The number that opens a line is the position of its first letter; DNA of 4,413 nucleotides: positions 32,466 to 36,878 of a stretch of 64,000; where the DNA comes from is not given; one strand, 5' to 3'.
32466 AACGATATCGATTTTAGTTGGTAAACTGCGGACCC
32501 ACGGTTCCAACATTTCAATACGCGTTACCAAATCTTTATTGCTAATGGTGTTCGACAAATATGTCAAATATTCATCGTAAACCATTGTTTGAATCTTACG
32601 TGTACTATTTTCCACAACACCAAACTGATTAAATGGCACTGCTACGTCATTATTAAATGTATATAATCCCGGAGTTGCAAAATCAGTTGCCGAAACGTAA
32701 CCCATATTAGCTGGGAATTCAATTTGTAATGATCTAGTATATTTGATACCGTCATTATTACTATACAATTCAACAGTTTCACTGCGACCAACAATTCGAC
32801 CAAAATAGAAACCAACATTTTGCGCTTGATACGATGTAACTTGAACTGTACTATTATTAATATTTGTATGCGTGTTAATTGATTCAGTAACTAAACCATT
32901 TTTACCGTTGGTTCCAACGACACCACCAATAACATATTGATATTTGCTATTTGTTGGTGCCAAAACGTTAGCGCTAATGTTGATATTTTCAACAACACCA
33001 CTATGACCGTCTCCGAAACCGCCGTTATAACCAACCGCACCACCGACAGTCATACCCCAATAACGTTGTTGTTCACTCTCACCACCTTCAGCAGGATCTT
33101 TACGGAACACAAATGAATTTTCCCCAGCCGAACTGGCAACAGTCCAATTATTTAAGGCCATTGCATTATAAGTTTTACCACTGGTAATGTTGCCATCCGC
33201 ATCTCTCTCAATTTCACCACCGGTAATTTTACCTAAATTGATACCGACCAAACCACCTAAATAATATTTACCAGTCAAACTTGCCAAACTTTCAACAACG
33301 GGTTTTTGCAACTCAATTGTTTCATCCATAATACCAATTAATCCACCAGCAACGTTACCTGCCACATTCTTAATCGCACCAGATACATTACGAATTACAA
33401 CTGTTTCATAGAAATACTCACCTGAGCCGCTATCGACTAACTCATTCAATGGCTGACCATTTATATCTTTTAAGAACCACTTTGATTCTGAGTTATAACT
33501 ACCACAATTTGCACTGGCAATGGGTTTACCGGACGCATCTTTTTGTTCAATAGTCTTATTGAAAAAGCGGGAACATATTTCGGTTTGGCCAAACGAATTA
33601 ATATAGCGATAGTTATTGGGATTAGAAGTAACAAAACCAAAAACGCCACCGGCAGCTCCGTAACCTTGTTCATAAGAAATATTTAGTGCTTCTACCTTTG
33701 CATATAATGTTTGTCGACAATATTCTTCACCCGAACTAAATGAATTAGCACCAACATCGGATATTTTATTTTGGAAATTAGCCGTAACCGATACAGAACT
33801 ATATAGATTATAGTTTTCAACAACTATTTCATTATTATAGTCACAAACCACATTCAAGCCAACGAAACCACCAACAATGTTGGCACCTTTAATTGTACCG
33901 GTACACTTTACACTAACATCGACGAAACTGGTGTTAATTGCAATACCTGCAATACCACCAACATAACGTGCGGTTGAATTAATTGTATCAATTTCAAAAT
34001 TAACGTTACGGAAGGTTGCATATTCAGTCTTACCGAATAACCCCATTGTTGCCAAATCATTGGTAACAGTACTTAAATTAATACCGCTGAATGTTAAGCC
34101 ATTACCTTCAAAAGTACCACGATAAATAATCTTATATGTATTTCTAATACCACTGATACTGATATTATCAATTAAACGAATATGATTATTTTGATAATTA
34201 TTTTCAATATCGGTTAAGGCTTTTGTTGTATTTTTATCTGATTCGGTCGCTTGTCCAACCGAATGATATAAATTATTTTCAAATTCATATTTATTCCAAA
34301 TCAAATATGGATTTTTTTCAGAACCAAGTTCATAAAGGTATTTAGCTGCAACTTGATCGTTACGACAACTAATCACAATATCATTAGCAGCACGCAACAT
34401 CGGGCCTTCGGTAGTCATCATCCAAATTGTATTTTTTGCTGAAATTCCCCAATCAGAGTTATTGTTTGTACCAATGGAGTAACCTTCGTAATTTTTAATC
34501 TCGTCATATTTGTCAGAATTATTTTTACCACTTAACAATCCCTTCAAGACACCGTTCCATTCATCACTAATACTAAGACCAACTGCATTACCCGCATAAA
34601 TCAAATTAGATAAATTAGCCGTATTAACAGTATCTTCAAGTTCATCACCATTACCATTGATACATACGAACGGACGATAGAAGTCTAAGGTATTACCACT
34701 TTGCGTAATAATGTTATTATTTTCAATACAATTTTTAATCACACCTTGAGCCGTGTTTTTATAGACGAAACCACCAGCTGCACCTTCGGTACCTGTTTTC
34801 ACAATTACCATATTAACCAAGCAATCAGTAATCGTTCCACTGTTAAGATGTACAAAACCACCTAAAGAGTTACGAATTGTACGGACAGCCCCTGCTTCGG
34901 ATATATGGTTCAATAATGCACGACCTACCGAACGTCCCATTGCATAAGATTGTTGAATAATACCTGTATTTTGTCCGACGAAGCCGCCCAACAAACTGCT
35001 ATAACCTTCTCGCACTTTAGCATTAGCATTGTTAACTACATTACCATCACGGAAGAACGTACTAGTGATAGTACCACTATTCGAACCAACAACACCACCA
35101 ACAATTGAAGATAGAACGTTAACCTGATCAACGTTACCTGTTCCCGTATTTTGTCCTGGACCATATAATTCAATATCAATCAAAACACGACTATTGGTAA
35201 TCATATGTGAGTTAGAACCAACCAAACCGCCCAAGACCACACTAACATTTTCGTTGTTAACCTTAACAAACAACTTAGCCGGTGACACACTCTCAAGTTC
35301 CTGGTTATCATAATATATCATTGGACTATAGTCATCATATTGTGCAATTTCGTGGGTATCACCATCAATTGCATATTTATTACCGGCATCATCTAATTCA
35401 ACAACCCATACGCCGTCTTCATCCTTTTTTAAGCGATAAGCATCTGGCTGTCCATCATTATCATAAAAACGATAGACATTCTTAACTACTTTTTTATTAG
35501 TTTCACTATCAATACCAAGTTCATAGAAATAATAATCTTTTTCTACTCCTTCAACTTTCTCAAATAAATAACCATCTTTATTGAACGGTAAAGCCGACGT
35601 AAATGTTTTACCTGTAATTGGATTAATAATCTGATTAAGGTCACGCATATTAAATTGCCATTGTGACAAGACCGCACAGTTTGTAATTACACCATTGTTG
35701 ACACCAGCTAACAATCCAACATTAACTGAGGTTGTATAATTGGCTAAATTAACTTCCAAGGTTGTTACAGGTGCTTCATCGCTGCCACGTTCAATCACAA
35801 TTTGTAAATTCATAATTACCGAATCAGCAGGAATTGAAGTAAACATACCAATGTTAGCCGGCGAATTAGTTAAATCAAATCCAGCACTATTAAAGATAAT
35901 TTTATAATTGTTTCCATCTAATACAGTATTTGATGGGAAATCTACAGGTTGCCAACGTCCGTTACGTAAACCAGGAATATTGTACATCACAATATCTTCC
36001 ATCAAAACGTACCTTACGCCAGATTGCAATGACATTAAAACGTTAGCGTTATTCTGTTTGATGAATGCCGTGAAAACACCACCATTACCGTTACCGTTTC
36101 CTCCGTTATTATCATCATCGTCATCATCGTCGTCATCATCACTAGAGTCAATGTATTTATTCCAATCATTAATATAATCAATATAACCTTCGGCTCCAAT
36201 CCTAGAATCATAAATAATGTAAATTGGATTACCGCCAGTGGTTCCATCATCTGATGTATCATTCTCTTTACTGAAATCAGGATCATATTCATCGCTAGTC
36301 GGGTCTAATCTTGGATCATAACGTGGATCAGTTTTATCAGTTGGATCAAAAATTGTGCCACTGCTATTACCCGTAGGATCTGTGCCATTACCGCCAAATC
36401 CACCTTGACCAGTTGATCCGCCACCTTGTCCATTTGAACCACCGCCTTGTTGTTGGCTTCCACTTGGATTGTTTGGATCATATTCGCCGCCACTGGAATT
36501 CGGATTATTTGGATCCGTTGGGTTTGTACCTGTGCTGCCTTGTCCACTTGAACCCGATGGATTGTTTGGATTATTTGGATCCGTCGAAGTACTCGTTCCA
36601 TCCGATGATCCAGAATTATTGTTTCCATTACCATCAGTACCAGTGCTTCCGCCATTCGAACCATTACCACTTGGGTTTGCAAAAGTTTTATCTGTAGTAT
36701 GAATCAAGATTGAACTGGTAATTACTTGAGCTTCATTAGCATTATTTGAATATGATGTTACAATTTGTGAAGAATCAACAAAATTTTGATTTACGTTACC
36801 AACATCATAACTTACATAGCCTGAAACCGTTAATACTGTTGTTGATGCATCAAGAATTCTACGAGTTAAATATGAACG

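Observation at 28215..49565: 21.3-kb single ORF for a 7,116-aa N-terminally tethered surface fibre whose distal end is unrecognisable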

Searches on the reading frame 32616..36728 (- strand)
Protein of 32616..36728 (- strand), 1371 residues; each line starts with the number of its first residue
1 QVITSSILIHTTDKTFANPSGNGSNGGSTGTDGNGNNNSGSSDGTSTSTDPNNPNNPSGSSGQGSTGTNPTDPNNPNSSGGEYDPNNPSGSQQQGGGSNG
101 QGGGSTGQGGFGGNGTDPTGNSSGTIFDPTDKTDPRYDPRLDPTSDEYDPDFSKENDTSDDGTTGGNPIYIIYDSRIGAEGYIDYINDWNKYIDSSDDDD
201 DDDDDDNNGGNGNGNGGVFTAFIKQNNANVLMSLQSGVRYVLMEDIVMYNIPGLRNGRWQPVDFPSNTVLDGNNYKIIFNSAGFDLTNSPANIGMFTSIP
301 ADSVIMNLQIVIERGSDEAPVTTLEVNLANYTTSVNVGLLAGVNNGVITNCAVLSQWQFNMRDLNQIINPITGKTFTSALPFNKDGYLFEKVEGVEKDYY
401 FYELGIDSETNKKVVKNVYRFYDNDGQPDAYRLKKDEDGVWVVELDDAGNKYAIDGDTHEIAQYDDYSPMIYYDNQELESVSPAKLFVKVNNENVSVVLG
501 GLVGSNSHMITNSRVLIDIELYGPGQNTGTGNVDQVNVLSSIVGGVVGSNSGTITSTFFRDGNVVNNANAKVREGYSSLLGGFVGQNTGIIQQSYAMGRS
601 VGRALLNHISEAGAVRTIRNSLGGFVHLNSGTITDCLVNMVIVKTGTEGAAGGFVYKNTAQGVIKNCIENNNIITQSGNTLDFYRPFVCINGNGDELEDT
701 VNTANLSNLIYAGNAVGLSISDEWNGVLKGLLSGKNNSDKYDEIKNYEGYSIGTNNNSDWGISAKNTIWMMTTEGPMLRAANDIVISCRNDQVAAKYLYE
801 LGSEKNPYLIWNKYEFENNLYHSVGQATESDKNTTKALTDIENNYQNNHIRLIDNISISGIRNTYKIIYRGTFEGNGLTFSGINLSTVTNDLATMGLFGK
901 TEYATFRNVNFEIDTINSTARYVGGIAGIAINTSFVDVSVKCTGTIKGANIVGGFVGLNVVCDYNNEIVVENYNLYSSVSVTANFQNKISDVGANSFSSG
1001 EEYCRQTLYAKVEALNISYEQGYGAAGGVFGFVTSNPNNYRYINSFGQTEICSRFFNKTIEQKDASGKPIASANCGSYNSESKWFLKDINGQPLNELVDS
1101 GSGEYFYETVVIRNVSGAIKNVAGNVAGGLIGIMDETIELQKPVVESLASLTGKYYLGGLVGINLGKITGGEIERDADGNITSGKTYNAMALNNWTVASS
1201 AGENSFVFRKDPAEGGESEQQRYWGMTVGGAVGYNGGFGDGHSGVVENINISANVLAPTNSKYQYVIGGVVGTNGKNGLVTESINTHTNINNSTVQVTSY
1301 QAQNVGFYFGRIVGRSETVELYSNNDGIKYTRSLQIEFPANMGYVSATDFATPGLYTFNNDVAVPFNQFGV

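Call 5: search_protein_families(library=pfam, proteins=[window:32616-36728:-], max_evalue=1)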
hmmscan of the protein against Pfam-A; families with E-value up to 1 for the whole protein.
window:32616-36728:- (1371 aa): 0 families

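Call 17: search_protein_families(library=ncbifam, proteins=[window:32616-36728:-], max_evalue=1)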
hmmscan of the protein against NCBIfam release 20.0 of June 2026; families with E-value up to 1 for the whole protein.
window:32616-36728:- (1371 aa): 0 families

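Call 18: search_solved_structures(query=window:32616-36728:-, max_evalue=1)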
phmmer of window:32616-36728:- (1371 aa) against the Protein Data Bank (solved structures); distinct sequences matched with E-value up to 1: 2.
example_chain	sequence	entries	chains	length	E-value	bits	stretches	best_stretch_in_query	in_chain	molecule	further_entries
4b0a_A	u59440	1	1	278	0.023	15.5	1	173-243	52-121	TRANSCRIPTION INITIATION FACTOR TFIID SUBUNIT 1, LINKER, TATA-BOX-BINDING PROTEIN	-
9bv3_y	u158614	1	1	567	0.13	13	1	196-226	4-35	Midnolin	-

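Call 84: search_protein_families(library=phrogs, proteins=[window:32616-36728:-], max_evalue=0.01)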
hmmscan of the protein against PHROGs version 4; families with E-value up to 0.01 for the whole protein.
window:32616-36728:- (1371 aa): 0 families

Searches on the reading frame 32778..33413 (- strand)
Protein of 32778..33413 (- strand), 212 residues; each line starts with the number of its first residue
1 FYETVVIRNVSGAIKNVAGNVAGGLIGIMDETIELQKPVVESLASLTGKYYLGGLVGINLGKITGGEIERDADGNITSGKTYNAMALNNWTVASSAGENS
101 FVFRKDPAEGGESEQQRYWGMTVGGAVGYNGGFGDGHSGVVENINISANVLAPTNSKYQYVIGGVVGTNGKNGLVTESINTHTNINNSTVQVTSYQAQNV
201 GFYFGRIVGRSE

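Call 48: search_protein_families(library=pfam, proteins=[window:32778-33413:-], max_evalue=10)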
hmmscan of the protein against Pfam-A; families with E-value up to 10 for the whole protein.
seq(212 aa): 1 family
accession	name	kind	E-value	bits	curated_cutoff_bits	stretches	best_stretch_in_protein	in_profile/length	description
PF07581.17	Glug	-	0.09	13.7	20.5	2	50-66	3-16/28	The GLUG motif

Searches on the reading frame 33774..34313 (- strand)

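Call 48: search_protein_families(library=pfam, proteins=[window:33774-34313:-], max_evalue=10)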
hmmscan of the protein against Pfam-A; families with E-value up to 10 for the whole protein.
seq(180 aa): 1 family
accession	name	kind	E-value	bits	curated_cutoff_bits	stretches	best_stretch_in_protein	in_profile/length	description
PF07581.17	Glug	-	2.8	9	20.5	1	115-135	2-23/28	The GLUG motif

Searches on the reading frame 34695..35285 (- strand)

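Call 48: search_protein_families(library=pfam, proteins=[window:34695-35285:-], max_evalue=10)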
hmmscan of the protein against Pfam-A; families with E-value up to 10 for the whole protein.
seq(197 aa): 2 families
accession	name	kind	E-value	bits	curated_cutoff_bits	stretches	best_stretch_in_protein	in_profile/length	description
PF07581.17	Glug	-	2.9e-06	27.8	20.5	3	96-117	2-25/28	The GLUG motif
PF18565.7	Glyco_hydro2_C5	-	0.016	15.5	32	1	8-56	11-59/103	Glycoside hydrolase family 2 C-terminal domain 5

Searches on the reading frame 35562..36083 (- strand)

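Call 48: search_protein_families(library=pfam, proteins=[window:35562-36083:-], max_evalue=10)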
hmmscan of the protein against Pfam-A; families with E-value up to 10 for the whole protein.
seq(174 aa): 1 family
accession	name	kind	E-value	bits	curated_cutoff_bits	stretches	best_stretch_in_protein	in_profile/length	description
PF07581.17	Glug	-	0.46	11.4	20.5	1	120-138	3-23/28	The GLUG motif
